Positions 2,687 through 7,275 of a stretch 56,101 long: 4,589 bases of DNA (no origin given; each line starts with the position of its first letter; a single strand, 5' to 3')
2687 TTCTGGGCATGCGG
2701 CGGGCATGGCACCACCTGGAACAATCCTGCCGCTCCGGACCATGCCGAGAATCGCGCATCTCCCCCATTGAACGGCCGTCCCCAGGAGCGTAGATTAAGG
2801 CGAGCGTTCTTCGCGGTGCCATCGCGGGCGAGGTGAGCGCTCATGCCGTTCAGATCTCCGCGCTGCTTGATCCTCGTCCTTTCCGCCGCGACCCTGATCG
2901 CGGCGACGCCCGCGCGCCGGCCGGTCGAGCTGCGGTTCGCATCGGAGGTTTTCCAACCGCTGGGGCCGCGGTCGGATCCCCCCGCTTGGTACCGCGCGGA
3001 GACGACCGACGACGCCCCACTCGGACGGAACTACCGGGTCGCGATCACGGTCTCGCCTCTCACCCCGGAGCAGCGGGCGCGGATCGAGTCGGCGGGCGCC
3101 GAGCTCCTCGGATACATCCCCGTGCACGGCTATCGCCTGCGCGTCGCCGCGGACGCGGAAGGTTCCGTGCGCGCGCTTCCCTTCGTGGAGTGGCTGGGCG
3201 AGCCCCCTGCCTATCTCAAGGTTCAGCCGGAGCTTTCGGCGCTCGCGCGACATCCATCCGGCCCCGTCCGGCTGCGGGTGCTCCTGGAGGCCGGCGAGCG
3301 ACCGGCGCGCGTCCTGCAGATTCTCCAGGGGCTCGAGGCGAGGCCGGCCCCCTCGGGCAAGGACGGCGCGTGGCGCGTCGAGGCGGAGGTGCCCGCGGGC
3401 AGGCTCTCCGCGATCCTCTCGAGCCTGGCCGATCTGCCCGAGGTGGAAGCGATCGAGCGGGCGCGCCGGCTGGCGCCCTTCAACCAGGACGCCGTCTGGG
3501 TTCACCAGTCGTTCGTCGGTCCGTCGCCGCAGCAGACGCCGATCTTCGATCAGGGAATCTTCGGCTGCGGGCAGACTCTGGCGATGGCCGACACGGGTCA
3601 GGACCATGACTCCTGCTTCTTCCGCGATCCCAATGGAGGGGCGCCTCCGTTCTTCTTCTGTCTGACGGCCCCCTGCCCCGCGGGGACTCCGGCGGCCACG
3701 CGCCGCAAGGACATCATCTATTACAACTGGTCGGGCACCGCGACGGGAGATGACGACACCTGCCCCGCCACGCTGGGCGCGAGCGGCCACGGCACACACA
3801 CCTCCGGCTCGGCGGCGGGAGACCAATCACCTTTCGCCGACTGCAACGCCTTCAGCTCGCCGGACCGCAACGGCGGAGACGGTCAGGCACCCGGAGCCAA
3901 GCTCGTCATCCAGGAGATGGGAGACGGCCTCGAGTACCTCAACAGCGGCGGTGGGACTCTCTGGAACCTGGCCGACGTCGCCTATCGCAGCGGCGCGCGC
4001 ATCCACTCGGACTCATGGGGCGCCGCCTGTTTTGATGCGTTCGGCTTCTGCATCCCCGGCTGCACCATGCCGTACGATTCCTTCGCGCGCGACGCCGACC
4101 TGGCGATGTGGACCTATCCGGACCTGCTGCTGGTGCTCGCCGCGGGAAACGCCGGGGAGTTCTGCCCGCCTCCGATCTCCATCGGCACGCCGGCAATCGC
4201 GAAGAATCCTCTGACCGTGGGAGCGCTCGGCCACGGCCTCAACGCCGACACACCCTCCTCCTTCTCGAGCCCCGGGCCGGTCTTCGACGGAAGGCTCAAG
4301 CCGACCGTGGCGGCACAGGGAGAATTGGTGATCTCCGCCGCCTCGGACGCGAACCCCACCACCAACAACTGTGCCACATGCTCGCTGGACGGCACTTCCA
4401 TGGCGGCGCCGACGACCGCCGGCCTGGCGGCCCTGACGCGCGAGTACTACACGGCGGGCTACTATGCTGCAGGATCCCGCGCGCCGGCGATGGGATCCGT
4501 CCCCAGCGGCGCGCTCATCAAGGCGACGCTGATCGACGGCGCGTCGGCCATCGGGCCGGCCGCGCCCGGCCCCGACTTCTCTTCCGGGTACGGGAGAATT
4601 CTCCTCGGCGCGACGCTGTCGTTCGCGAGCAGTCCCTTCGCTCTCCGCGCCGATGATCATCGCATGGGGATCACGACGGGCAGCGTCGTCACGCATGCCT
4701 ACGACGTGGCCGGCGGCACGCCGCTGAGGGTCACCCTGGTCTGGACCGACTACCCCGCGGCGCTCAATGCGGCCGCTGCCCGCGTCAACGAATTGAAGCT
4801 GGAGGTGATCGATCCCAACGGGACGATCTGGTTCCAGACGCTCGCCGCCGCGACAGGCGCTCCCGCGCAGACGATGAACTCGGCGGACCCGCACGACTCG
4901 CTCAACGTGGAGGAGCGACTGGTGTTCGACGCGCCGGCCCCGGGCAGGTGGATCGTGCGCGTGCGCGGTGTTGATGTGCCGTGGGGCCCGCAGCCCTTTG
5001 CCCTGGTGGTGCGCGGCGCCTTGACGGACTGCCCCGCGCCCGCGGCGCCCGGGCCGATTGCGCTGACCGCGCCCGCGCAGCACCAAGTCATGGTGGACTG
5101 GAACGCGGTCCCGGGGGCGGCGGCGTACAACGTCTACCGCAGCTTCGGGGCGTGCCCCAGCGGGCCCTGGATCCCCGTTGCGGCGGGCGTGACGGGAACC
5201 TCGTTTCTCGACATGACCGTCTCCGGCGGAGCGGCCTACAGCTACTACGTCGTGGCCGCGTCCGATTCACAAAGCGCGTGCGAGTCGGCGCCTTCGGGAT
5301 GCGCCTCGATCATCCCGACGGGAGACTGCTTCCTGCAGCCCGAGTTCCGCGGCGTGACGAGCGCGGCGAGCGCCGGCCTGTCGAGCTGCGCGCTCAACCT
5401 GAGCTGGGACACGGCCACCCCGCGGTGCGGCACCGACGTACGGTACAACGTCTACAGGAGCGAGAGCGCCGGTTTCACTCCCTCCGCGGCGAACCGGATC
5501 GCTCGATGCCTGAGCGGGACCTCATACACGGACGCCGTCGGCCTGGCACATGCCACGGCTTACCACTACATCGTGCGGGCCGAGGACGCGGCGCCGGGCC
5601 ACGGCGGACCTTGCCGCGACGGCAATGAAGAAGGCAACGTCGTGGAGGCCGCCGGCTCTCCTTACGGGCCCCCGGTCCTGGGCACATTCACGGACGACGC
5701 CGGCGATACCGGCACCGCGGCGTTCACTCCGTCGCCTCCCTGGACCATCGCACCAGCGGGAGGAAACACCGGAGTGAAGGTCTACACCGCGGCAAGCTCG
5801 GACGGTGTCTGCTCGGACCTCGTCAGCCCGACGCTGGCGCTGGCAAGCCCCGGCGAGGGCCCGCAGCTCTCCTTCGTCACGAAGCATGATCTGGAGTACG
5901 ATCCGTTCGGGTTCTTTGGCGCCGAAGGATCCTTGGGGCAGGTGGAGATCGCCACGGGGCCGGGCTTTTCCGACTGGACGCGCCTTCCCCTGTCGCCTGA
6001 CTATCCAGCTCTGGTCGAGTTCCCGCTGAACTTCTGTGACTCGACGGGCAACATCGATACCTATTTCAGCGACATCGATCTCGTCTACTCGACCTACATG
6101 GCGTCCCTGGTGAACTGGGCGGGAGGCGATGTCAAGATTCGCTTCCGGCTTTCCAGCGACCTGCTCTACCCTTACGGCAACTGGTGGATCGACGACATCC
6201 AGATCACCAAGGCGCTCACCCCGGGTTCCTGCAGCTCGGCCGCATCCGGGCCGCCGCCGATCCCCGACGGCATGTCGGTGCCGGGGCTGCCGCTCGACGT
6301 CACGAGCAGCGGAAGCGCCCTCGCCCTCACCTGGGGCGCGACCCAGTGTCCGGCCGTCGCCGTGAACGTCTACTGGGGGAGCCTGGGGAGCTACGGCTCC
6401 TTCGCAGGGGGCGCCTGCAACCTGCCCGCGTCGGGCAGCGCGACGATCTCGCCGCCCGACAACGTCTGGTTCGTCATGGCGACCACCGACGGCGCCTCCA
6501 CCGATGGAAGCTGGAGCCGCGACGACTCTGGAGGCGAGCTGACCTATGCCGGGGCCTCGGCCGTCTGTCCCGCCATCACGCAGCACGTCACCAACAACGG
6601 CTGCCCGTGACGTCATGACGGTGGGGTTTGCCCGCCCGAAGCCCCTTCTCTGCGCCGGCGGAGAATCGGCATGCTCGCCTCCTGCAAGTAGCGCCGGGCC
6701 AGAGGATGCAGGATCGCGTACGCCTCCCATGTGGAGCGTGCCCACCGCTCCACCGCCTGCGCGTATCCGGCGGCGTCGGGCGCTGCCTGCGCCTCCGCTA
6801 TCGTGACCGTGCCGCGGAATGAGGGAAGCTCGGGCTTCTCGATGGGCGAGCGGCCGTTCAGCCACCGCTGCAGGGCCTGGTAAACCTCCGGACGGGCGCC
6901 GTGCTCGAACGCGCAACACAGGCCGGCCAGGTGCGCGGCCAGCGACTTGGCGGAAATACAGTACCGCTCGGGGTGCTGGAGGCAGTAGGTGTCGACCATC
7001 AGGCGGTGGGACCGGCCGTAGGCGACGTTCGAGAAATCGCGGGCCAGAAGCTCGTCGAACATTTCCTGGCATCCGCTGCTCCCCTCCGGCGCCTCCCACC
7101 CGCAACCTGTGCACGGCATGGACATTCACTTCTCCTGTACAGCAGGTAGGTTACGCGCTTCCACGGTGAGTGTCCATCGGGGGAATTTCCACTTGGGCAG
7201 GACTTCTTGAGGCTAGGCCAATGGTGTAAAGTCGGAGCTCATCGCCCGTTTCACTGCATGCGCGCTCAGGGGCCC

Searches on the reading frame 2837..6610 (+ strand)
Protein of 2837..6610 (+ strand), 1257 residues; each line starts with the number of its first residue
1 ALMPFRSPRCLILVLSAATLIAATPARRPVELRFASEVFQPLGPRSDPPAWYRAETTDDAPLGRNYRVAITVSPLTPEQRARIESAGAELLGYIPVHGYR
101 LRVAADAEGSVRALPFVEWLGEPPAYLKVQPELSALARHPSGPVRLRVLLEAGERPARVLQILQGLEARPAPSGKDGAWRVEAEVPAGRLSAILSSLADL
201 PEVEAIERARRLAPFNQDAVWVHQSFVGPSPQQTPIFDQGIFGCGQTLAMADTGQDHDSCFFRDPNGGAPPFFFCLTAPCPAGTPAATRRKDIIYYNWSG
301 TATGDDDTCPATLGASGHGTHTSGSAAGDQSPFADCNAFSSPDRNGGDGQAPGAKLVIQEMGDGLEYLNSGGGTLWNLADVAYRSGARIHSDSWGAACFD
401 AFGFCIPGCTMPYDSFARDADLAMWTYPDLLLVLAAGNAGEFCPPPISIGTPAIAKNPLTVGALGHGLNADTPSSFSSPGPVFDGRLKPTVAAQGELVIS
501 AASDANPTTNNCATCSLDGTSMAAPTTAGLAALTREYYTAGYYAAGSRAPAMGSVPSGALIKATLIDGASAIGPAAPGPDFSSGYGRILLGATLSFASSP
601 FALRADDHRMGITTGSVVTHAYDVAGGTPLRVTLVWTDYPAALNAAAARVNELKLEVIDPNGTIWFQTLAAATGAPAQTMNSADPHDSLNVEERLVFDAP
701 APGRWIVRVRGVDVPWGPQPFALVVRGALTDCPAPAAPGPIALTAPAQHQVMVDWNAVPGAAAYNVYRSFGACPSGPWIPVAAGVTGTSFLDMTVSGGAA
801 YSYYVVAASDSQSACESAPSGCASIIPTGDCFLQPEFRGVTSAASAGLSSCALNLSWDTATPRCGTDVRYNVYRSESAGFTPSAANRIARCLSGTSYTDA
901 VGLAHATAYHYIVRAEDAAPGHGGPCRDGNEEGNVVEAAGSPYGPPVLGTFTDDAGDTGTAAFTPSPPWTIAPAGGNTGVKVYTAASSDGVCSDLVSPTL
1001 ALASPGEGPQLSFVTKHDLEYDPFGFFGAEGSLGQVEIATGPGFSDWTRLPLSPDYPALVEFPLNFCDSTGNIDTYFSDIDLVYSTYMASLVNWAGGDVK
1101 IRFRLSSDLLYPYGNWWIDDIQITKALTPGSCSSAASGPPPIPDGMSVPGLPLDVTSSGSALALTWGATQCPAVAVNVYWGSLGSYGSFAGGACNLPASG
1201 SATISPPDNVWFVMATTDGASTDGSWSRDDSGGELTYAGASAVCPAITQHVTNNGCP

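Call 28: search_protein_families(library=pfam, proteins=[window:2837-6610:+], max_evalue=0.001)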
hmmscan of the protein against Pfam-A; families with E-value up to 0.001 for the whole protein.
window:2837-6610:+ (1257 aa): 1 family
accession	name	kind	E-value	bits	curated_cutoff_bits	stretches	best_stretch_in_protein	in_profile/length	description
PF00082.27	Peptidase_S8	-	2.2e-31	109.7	21.8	1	245-586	3-288/288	Subtilase family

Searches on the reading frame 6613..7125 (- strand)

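Call 28: search_protein_families(library=pfam, proteins=[window:6613-7125:-], max_evalue=0.001)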
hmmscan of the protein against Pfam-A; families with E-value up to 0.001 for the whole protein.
window:6613-7125:- (170 aa): 1 family
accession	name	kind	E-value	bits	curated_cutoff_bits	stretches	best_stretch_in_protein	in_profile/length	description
PF19371.4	DUF5946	-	9.3e-35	120.7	28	1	4-136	2-140/141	Family of unknown function (DUF5946)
